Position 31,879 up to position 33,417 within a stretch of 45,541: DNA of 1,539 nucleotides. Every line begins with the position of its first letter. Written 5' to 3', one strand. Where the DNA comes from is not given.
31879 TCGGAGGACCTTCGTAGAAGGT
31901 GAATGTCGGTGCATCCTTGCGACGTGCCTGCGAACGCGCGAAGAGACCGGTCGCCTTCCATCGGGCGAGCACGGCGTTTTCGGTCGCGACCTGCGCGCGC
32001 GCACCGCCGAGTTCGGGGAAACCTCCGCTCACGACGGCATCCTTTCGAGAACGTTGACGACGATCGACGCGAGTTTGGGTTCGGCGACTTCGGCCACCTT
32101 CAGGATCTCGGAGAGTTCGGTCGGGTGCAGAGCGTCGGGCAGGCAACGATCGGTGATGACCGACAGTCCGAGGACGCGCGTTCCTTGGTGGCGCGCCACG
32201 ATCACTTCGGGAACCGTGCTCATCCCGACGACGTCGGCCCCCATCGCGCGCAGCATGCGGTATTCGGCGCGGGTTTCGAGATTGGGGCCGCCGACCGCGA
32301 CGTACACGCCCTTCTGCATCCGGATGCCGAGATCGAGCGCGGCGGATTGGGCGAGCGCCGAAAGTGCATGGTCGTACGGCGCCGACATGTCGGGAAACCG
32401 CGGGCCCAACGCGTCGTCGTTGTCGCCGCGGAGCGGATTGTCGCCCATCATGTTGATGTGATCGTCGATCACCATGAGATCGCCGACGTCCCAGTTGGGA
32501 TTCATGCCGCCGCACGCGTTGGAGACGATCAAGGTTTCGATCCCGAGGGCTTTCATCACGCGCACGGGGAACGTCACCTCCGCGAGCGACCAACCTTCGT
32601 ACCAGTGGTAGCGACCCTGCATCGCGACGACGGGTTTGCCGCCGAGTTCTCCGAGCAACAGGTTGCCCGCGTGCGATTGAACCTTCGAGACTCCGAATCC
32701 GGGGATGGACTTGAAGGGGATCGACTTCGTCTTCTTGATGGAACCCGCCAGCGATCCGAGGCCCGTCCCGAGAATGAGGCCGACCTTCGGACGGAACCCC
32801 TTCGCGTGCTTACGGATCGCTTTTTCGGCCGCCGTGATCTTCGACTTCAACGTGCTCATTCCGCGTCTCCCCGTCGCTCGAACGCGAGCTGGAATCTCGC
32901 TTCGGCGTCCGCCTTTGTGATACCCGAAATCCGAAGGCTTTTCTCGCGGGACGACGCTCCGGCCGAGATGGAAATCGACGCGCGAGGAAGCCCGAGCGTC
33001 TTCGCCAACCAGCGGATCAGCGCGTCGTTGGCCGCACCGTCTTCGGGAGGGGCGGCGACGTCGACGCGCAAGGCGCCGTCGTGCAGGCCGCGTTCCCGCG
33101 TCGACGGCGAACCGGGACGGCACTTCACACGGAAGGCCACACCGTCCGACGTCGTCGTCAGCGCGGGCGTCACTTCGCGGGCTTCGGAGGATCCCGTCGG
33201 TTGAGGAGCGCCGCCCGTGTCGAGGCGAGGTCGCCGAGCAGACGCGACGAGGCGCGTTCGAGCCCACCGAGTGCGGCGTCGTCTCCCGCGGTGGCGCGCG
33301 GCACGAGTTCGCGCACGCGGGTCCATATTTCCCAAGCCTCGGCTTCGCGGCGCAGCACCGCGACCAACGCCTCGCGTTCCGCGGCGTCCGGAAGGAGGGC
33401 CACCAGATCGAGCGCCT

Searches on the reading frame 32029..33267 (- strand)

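Call 8: search_protein_families(library=pfam, proteins=[window:32029-33267:-], max_evalue=0.001)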
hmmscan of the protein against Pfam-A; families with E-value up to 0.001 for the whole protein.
window:32029-33267:- (412 aa): 1 family
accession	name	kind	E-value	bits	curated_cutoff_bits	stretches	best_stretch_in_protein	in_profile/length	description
PF01048.26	PNP_UDP_1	-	1.3e-60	205.2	25.1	1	161-407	1-232/233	Phosphorylase superfamily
